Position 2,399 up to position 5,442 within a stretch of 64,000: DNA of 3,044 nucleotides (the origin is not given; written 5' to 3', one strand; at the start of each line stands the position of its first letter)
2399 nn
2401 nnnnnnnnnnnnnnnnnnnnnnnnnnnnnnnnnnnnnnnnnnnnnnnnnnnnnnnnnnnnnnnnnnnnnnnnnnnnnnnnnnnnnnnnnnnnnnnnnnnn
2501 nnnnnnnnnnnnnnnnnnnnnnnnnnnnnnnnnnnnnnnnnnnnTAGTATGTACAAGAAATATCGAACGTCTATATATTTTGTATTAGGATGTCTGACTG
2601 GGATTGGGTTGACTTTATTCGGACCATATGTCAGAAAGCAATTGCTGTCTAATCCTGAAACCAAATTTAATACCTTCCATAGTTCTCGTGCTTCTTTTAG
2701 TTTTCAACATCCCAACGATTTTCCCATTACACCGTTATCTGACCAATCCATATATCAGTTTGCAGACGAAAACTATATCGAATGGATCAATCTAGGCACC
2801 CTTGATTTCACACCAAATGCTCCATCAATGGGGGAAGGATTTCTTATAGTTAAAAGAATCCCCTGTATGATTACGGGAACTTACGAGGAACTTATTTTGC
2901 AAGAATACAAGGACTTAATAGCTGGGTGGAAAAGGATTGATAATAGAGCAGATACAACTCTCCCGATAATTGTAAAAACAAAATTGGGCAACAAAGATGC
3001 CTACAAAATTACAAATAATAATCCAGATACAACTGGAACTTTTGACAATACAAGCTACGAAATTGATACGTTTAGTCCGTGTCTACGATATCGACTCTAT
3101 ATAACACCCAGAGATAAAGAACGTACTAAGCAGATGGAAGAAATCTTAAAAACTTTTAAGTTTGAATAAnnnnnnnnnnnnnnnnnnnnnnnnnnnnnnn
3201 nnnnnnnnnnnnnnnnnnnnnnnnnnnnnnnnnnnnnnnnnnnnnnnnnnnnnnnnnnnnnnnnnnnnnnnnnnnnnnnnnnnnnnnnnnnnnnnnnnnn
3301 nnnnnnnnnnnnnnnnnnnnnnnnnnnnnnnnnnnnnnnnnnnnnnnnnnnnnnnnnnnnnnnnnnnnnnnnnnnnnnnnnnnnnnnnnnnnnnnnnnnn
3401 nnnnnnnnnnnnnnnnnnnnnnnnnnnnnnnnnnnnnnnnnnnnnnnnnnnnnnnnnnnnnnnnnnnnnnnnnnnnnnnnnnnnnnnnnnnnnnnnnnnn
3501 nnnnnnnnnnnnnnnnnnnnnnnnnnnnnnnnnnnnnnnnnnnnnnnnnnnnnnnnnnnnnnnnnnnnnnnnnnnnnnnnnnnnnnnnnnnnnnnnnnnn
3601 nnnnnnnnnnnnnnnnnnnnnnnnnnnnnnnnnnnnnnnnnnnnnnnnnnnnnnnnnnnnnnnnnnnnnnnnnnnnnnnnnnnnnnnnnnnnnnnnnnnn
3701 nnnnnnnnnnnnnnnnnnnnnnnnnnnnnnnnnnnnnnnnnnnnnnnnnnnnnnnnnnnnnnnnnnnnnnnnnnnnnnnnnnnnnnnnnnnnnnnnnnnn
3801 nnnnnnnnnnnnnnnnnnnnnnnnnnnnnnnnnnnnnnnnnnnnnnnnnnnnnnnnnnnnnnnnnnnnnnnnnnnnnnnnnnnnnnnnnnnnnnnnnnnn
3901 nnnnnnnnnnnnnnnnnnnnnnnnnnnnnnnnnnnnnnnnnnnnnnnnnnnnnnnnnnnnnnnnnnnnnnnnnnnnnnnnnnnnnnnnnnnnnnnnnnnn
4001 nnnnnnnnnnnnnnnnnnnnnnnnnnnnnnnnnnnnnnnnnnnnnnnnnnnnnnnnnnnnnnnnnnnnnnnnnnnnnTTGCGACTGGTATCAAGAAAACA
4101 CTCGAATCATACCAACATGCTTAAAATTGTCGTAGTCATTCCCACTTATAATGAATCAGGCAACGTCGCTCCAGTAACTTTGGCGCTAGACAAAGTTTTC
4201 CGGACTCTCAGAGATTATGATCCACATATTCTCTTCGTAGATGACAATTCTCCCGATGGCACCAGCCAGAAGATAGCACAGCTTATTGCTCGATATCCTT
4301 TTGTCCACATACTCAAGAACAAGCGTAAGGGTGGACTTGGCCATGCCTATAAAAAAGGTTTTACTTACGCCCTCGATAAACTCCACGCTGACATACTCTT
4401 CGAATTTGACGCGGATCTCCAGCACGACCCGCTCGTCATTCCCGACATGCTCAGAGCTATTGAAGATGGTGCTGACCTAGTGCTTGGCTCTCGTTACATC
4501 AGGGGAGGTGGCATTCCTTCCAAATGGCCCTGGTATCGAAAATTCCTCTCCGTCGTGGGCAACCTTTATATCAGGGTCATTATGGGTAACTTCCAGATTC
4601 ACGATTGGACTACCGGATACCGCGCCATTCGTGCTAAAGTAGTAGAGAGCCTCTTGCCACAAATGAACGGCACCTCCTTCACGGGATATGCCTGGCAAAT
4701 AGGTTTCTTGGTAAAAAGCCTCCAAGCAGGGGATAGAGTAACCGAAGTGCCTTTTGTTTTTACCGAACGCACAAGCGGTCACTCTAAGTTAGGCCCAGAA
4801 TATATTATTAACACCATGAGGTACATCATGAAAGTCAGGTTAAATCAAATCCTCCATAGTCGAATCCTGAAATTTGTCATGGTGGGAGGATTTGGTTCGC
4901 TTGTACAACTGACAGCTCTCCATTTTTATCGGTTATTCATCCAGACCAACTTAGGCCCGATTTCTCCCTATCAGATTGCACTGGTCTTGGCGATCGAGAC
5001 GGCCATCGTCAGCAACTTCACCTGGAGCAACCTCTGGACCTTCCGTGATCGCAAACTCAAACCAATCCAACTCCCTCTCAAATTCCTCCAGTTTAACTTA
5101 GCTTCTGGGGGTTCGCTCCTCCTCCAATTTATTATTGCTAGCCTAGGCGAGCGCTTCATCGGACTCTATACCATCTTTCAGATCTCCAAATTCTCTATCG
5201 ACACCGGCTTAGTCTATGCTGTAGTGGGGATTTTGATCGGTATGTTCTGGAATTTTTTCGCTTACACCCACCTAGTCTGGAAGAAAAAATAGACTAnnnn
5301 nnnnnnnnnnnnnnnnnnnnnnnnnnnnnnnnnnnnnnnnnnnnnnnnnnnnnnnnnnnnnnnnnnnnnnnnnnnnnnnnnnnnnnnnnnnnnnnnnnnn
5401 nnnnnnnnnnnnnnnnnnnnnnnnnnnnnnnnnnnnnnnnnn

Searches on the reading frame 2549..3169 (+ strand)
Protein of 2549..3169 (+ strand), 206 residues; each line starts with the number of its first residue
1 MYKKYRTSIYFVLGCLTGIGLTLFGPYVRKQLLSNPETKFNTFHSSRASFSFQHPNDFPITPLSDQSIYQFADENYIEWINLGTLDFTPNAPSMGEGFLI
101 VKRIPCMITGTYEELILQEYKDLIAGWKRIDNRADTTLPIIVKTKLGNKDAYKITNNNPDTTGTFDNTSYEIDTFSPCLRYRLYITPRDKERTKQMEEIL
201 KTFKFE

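Call 8: search_protein_families(library=pfam, proteins=[window:2549-3169:+], max_evalue=0.001)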
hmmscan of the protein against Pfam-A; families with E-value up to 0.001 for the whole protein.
window:2549-3169:+ (206 aa): 0 families

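Call 55: search_protein_families(library=pfam, proteins=[window:2549-3169:+], max_evalue=5)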
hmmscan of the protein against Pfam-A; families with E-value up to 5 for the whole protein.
window:2549-3169:+ (206 aa): 1 family
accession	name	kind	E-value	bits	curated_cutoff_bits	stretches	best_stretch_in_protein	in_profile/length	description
PF18933.6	PsbP_2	-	0.14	12.5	27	1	36-205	40-184/184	PsbP-like protein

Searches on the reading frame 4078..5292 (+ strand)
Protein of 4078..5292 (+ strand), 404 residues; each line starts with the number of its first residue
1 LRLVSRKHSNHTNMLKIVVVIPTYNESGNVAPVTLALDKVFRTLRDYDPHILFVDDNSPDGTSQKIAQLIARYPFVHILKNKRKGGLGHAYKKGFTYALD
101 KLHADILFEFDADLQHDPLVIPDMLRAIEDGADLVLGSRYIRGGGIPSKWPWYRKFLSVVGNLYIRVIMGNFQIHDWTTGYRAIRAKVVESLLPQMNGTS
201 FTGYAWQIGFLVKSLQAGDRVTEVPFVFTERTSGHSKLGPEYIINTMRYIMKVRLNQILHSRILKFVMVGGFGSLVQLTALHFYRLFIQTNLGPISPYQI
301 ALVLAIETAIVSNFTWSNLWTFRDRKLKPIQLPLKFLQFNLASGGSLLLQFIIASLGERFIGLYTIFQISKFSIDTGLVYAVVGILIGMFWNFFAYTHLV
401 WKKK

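Call 8: search_protein_families(library=pfam, proteins=[window:4078-5292:+], max_evalue=0.001)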
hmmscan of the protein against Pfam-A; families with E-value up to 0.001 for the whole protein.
window:4078-5292:+ (404 aa): 2 families
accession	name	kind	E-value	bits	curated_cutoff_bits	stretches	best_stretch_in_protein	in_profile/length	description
PF00535.33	Glycos_transf_2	-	9.8e-26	91.1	23.3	1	19-192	2-167/168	Glycosyl transferase family 2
PF04138.20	GtrA_DPMS_TM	-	8.3e-16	58.7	26.1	1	265-401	1-117/117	GtrA/DPMS, transmembrane domain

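Call 18: search_solved_structures(query=window:4078-5292:+, max_evalue=0.001)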
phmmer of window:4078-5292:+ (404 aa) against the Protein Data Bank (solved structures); distinct sequences matched with E-value up to 0.001: 10.
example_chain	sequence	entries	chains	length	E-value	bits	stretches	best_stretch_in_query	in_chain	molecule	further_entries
5mlz_A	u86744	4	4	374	8.5e-50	173.1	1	13-365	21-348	Dolichol monophosphate mannose synthase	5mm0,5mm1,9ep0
9hwj_A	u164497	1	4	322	1.1e-11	47.6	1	15-281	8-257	Undecaprenyl-phosphate 4-deoxy-4-formamido-L-arabinose transferase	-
9bhc_C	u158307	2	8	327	8.1e-11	44.7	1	15-281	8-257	Undecaprenyl-phosphate 4-deoxy-4-formamido-L-arabinose transferase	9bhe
8vxh_A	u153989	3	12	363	1.1e-10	44.3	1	15-281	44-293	Undecaprenyl-phosphate 4-deoxy-4-formamido-L-arabinose transferase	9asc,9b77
5ekp_C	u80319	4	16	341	1.3e-07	34.1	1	14-192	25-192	Uncharacterized glycosyltransferase sll0501 | Glycosyltransferase sll0501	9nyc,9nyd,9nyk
5eke_A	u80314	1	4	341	1.3e-07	34.1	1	14-192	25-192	Uncharacterized glycosyltransferase sll0501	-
9nye_A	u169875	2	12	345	1.4e-07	34.1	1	14-192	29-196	Glycosyltransferase sll0501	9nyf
2z87_A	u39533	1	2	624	0.0006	22.1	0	18-141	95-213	Chondroitin synthase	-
2z86_A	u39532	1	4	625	0.0006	22.1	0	18-141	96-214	Chondroitin synthase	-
3bcv_A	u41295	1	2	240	0.00066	21.9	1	16-102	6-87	Putative glycosyltransferase protein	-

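Call 42: search_protein_families(library=ncbifam, proteins=[window:4117-5292:+], max_evalue=1e-10)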
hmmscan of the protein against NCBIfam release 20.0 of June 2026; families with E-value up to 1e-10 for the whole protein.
window:4117-5292:+ (391 aa): 5 families
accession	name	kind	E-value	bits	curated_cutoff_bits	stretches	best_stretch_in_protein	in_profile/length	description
NF047588.1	GlcsyltransPgfSStrep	equivalog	2.4e-16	59.8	500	1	2-205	1-194/308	glycosyltransferase PgfS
NF007986.1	PRK10714.1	equivalog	1.1e-14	54.2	529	1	3-271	7-249/316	undecaprenyl-phosphate 4-deoxy-4-formamido-L-arabinose transferase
NF058614.1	PPMAGASynPpgS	equivalog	1.5e-14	54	370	1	5-212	3-193/226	polyprenyl-phospho-N-acetylgalactosaminyl synthase PpgS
TIGR04182.1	glyco_TIGR04182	equivalog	1.2e-12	47.8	325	1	4-259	2-233/293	S-layer glycoprotein N-glycosyltransferase AglJ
NF041391.1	DPhHxTase_Halo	equivalog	5.3e-12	45.2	375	1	10-227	3-194/213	dolichyl-phosphate hexose transferase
